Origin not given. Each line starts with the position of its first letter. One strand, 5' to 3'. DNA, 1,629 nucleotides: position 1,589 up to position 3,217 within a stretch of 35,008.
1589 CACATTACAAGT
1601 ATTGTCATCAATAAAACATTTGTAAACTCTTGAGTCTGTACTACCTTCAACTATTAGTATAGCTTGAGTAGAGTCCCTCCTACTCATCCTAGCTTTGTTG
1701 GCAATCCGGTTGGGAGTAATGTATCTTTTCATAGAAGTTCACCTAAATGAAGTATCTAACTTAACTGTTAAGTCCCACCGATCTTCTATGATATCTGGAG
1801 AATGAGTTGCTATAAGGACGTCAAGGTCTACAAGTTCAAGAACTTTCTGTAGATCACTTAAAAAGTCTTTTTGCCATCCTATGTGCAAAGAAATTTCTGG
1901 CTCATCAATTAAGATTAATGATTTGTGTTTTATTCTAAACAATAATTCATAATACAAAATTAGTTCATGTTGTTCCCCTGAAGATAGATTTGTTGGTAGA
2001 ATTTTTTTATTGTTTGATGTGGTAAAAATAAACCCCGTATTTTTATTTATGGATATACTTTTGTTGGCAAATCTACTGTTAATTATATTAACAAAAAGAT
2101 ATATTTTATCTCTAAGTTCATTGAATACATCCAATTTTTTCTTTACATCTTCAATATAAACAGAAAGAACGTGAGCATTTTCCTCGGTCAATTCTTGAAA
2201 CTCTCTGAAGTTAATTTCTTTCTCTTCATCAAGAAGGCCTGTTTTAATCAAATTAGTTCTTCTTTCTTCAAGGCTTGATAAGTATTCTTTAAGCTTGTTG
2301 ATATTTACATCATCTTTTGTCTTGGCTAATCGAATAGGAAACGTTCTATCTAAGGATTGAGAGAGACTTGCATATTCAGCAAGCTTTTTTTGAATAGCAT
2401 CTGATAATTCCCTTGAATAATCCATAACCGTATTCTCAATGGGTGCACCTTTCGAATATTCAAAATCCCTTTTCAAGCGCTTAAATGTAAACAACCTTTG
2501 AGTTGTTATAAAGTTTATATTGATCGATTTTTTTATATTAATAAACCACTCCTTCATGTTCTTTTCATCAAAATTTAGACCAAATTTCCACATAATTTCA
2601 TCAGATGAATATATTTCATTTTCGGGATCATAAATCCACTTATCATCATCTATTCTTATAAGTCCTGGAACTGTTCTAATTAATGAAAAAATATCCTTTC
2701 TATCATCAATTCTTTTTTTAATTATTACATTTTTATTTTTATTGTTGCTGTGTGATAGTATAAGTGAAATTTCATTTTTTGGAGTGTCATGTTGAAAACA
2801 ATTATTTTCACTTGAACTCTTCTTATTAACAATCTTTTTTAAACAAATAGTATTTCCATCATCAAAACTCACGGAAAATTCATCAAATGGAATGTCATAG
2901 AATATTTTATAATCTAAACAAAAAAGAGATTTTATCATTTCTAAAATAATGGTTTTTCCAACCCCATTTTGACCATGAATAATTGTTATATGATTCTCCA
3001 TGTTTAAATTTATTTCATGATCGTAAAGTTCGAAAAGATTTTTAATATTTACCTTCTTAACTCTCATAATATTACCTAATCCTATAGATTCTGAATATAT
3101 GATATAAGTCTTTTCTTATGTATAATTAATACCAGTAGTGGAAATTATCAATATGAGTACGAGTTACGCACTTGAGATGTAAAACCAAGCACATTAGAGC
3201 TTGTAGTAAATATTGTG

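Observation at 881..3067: PARIS-like two-gene module (ABC ATPase plus DUF4435/TOPRIM protein) as cargo of an archaeal mobile element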

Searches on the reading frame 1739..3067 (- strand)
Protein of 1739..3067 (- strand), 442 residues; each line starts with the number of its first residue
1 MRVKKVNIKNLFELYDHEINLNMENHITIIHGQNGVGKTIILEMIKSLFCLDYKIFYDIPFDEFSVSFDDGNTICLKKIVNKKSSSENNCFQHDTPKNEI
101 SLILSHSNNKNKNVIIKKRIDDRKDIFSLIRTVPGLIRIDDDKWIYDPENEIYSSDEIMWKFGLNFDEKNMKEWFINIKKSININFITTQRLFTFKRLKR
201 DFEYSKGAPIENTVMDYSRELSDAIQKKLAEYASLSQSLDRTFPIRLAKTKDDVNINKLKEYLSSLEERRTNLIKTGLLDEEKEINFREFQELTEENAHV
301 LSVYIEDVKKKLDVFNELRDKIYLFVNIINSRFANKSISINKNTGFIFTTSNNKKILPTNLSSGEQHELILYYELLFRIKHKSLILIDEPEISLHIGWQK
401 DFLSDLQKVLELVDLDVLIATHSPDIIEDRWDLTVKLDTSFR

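Call 3: search_protein_families(library=pfam, proteins=[window:1739-3067:-], max_evalue=0.1)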
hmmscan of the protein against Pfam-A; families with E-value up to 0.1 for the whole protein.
window:1739-3067:- (442 aa): 11 families
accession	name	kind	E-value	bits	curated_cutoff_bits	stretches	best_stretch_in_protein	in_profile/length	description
PF13175.12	AAA_15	-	5.8e-20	72.7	32.1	1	1-427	1-374/374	AAA ATPase domain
PF13304.12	AAA_21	-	7.1e-13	49.7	27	1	154-427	66-303/304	AAA domain, putative AbiEii toxin, Type IV TA system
PF13476.12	AAA_23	-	7.7e-08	33.6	27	1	5-269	1-199/201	AAA domain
PF00005.33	ABC_tran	-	0.00038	21.5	25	1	24-48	10-34/137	ABC transporter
PF02463.25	SMC_N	-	0.0008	19.3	40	1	3-395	2-172/220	RecF/RecN/SMC N terminal domain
PF20720.3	nSTAND3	-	0.0015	18.7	27.2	1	20-117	12-109/155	Novel STAND NTPase 3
PF13514.12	AAA_27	-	0.008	16.2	22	1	1-49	1-50/206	AAA domain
PF03193.22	RsgA_GTPase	-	0.0091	16.3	30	0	18-46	99-127/174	RsgA GTPase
PF13555.12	AAA_29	-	0.0093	16.1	27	1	6-53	4-50/61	P-loop containing region of AAA domain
PF13401.12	AAA_22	-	0.011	16.5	27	0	25-51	5-31/130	AAA domain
PF13173.12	AAA_14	-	0.046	14.2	27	0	25-68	2-44/129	AAA domain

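Call 4: search_protein_families(library=padloc, proteins=[window:1739-3067:-], max_evalue=0.1)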
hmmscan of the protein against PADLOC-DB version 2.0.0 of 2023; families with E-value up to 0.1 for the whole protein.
window:1739-3067:- (442 aa): 97 families (the best 25 are shown)
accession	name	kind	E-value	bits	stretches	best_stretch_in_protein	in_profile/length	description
PDLC04164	AriA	-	4.8e-25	86.6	2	315-432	124-241/253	-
PDLC00283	PtuA1|PtuA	-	3.6e-21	73.8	2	254-427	166-344/448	AAA ATPase domain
PDLC00289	PtuA1|PtuA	-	2.1e-20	71.2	2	233-427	109-292/404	AAA ATPase domain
PDLC02979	AriA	-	3.3e-20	71.2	1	1-427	1-373/373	-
PDLC00303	PtuA1|PtuA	-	7e-20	69.5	1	228-427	97-282/386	AAA ATPase domain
PDLC00285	PtuA1|PtuA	-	1.8e-19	68.3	1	7-427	9-330/432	AAA ATPase domain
PDLC00273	PtuA1|PtuA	-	3.2e-17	60.6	1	324-428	167-270/375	AAA ATPase domain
PDLC00265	PtuA1|PtuA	-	5.5e-17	60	2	231-428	180-373/479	AAA ATPase domain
PDLC00266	PtuA1|PtuA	-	3.7e-16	57.4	1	1-428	1-381/483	AAA ATPase domain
PDLC02981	AriAB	-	5.5e-16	56.4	2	324-429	272-379/694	-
PDLC04734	PDC-M62A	-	1.4e-15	55.3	1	5-429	40-465/597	-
PDLC00308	PtuA1|PtuA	-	1.9e-15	54.8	1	277-427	207-348/449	AAA ATPase domain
PDLC02914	ATPase-Toprim_I-B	-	2.8e-15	54.4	2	287-428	115-249/443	-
PDLC00271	PtuA1|PtuA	-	2.9e-13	48.2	1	1-429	1-324/421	AAA ATPase domain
PDLC00290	PtuA1|PtuA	-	3.9e-13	47.5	2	17-120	15-109/414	AAA ATPase domain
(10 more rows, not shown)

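Call 5: search_protein_families(library=ncbifam, proteins=[window:1739-3067:-], max_evalue=0.1)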
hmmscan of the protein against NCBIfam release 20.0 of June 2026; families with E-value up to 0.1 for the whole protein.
window:1739-3067:- (442 aa): 31 families (the best 25 are shown)
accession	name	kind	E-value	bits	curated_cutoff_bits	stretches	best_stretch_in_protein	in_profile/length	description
NF041760.1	PtuA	equivalog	4.3e-11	42.4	500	2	210-427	201-420/524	retron Ec78 anti-phage system effector ATPase PtuA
TIGR04435.1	restrict_AAA_1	hypoth_equivalog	1.2e-09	37.4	300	1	287-429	333-472/568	restriction system-associated AAA family ATPase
NF040840.2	tungstate_WtpC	equivalog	4.4e-07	29.5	440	2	351-423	121-190/347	tungstate ABC transporter ATP-binding protein WtpC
NF041035.1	Rad50_Halo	equivalog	1.8e-06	26.6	1000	1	1-45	1-43/883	DNA double-strand break repair ATPase Rad50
NF008355.0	PRK11144.1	equivalog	9.8e-06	24.8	434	1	356-427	124-192/353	molybdenum ABC transporter ATP-binding protein ModC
TIGR02982.1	heterocyst_DevA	subfamily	1.7e-05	24.5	295.8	0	18-48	23-54/220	ABC exporter ATP-binding subunit, DevA family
NF002572.0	PRK02224.1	equivalog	1.7e-05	23.3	1087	1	1-44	1-42/888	DNA double-strand break repair ATPase Rad50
TIGR03608.1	L_ocin_972_ABC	subfamily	3.4e-05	23.4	254.85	1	349-428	125-198/206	putative bacteriocin export ABC transporter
TIGR02673.1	FtsE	equivalog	5.4e-05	23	264.85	1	351-438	128-211/214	cell division ATP-binding protein FtsE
TIGR03864.1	PQQ_ABC_ATP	hypoth_equivalog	6.4e-05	22.5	302.25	1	360-433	132-202/236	ABC transporter, ATP-binding subunit, PQQ-dependent alcohol dehydrogenase system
TIGR02142.1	modC_ABC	equivalog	0.001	18.4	285.05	0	358-428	129-196/353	molybdenum ABC transporter ATP-binding protein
TIGR00611.2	recf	equivalog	0.0013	18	172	1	18-48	14-44/339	DNA replication/repair protein RecF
TIGR01277.1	thiQ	equivalog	0.0016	18.1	245.05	0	355-425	123-190/213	thiamine ABC transporter ATP-binding protein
NF010068.0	PRK13548.1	equivalog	0.0027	16.8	261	0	359-417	136-196/261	heme ABC transporter ATP-binding protein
NF001885.0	PRK00635.1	equivalog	0.0038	14.3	3054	1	360-422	809-870/1809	excinuclease ABC subunit A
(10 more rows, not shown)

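Call 7: search_solved_structures(query=window:1739-3067:-, max_evalue=0.001, show_alignments=1)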
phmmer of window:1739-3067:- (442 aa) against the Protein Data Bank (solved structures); distinct sequences matched with E-value up to 0.001: 12.
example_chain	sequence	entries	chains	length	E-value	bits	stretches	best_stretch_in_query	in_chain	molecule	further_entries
8ux9_B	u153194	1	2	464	1.3e-14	57.6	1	5-438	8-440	AriA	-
8v45_A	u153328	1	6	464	1.3e-14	57.6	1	5-438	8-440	AriA antitoxin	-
8v46_A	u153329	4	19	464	2.8e-14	56.5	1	5-438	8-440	AriA antitoxin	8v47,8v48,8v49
8ee4_A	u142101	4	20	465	6.2e-06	29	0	379-428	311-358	PtuA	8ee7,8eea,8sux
22bu_B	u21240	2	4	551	5.6e-05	25.8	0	378-428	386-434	AAA family ATPase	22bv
9vkz_A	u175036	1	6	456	0.00017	24.3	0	378-427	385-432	Retron Ec78 probable ATPase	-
9vh1_D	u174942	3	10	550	0.00018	24.1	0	378-427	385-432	Retron Ec78 probable ATPase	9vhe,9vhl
9kjx_B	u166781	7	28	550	0.0003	23.4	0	377-427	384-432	AAA family ATPase | Retron I-A effector PtuA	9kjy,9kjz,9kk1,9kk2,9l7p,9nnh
22et_E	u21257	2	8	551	0.0007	22.2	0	378-428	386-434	PtuA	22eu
9nnb_C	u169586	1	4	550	0.00075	22.1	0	377-427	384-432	Retron I-A effector PtuA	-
9nnk_C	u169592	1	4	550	0.00084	22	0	379-427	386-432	Retreon I-A effector PtuA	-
9u9y_A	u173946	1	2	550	0.00095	21.8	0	377-427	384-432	AAA family ATPase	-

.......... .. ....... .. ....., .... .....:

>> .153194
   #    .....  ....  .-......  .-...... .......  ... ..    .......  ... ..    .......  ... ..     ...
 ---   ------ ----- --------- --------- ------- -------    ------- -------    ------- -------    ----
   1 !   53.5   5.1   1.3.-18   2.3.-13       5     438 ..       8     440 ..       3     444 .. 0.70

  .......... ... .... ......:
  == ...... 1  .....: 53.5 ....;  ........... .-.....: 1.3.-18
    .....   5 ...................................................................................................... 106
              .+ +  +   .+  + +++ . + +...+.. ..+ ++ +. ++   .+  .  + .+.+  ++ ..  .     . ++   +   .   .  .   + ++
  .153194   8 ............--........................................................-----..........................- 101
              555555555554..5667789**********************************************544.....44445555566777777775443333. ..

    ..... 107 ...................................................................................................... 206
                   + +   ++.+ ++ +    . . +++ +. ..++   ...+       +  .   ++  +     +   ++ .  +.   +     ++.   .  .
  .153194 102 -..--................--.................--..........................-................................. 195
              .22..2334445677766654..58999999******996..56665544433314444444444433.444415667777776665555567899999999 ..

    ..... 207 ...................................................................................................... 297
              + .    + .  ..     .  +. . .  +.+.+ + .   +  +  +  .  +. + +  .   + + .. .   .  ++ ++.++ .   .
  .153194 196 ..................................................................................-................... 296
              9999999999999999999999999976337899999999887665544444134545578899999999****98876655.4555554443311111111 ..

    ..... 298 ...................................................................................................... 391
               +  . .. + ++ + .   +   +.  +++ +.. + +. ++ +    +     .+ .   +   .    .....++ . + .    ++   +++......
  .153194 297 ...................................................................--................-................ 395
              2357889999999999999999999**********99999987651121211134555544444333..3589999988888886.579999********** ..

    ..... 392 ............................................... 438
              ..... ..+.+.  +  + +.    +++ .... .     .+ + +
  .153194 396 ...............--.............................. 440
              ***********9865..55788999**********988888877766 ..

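Call 32: search_dna_similar(query=window:1739-3067:-, collection=phages, mode=protein, max_evalue=0.001, max_rows=20)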
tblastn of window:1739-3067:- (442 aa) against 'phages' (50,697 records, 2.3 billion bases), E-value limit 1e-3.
Records with a match: 12; places in all: 12; records where one place covers at least 80% of the query: 0.
Best place of each record, by identity: <60% 12.
By first word of the organism name: Fusobacterium 4; Bacteriophage 3; Yersinia 2; Sinorhizobium 1; Vibrio 1; Escherichia 1.
By host as written in the record: - 3; Yersinia enterocolitica 2; Fusobacterium nucleatum 2; Fusobacterium nucleatum ATCC 10953 2; Sinorhizobium meliloti NRRL L-50 1; Vibrio cyclitrophicus 10N.222.45.E8 1; Escherichia coli 1.
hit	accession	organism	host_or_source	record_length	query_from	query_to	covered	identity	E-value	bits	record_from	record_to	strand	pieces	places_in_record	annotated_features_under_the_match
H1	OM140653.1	Yersinia phage vB_YenM_31.17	Yersinia enterocolitica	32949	1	437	69%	39.5%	6e-42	212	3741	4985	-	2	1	ATPase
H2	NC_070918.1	Yersinia phage vB_YenM_31.17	Yersinia enterocolitica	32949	1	437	69%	39.5%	6e-42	212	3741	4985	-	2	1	ATPase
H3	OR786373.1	Sinorhizobium phage Aussie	Sinorhizobium meliloti NRRL L-50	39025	305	430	29%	28.9%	7e-6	55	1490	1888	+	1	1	hypothetical protein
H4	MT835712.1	Bacteriophage sp.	human fecal samples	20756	352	427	17%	42.9%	9e-7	57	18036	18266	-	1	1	record has no annotation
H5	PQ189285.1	Vibrio phage 10N.222.45.E8_PE002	Vibrio cyclitrophicus 10N.222.45.E8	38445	349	427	18%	40.0%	7e-6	55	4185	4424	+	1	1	hypothetical protein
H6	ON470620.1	Escherichia phage vB_EcoM-813R9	Escherichia coli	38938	344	426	19%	34.9%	8e-7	58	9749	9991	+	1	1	putative enzyme with ATPase activity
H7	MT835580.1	Bacteriophage sp.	human fecal samples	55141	359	427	16%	39.1%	4e-5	52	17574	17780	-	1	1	record has no annotation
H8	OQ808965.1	Fusobacterium phage vB_FnuS_FNU3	Fusobacterium nucleatum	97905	360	431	16%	37.0%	7e-5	51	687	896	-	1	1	putative ATP/GTP-binding protein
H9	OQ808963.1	Fusobacterium phage vB_FnuS_FNU2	Fusobacterium nucleatum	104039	360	431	16%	37.0%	7e-5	51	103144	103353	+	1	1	putative ATP/GTP-binding protein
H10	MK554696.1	Fusobacterium phage Fnu1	Fusobacterium nucleatum ATCC 10953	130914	360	431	16%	37.0%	7e-5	51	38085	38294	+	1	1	ATP/GTP-binding protein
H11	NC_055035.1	Fusobacterium phage Fnu1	Fusobacterium nucleatum ATCC 10953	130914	360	431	16%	37.0%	7e-5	51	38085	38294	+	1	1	ATP/GTP-binding protein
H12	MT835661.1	Bacteriophage sp.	human fecal samples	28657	361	437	17%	32.5%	3e-4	49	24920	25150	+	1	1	record has no annotation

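Call 33: get_annotated_region(hit=H1, flank=3500)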
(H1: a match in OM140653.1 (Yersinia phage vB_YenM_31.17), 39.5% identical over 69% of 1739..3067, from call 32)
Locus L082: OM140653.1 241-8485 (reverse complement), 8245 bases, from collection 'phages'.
description: Yersinia phage vB_YenM_31.17, complete genome.
organism: Yersinia phage vB_YenM_31.17 (NCBI taxid 2914028)
taxonomy: Viruses; Duplodnaviria; Heunggongvirae; Uroviricota; Caudoviricetes; Peduoviridae; Graikaemvirus; Graikaemvirus YenM324
host: Yersinia enterocolitica; source: -; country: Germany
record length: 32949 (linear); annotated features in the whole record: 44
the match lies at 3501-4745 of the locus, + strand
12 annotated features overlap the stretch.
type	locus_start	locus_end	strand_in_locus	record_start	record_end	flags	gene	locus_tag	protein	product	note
CDS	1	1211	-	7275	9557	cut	-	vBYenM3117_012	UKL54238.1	replication endonuclease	replication endonuclease GpA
CDS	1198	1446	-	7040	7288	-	-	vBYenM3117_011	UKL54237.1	hypothetical protein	-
CDS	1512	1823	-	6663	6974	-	-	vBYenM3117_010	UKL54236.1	replication protein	replication protein GpB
CDS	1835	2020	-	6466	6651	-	-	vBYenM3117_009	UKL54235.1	hypothetical protein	-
CDS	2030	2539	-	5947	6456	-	-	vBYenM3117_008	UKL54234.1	activator protein cII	-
CDS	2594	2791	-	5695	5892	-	-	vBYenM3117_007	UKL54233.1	Cox protein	Cox (control of excision) protein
CDS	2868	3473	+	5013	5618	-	-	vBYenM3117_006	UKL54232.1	prophage repressor CI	-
CDS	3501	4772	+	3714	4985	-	-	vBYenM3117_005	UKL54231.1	ATPase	-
CDS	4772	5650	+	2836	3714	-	-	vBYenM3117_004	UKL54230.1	hypothetical protein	-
CDS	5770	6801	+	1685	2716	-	-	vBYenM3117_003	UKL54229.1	integrase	-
CDS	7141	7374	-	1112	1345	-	-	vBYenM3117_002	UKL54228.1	hypothetical protein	-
CDS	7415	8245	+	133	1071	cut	-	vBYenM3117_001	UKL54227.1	lysogenenic conversion protein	-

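Call 87: predict_structure(protein=window:1739-3067:-)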
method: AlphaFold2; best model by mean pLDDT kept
length: 442 residues; sequences in the alignment: 1
mean_pLDDT: 34.0   pTM: 0.20
mean pLDDT of the five models: 34.0, 32.0, 31.6, 31.3, 31.3
residues with pLDDT >= 90: 0; 70-90: 0; 50-70: 9; < 50: 433
segments of 3 or more residues with pLDDT < 50: 1-263, 272-274, 277-279, 281-442
pLDDT, mean of each block of 10 residues (from residue 1): 26 28 28 34 35 30 35 38 37 36 30 31 31 34 38 39 34 32 26 29 32 33 39 32 28 38 49 48 44 42 38 35 32 31 30 31 36 35 26 32 38 32 31 32 25
secondary structure, 60 per line:
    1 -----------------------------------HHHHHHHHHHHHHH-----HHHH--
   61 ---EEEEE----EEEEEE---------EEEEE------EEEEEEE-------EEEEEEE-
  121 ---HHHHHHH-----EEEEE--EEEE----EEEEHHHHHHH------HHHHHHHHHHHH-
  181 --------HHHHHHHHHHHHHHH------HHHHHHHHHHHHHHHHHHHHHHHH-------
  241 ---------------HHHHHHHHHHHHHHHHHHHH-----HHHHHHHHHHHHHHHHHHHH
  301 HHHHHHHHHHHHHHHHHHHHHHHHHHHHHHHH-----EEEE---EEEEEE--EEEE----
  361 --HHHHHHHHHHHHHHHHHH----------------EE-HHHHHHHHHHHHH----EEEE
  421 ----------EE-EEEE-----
elements in order: H36-49 H55-58 E64-68 E73-78 E88-92 E99-105 E113-119 H124-130 E136-140 E143-146 E151-154 H155-161 H168-179 H189-203 H210-233 H256-275 H281-332 E338-341 E345-350 E353-356 H363-380 H400-412 E417-420 E434-437
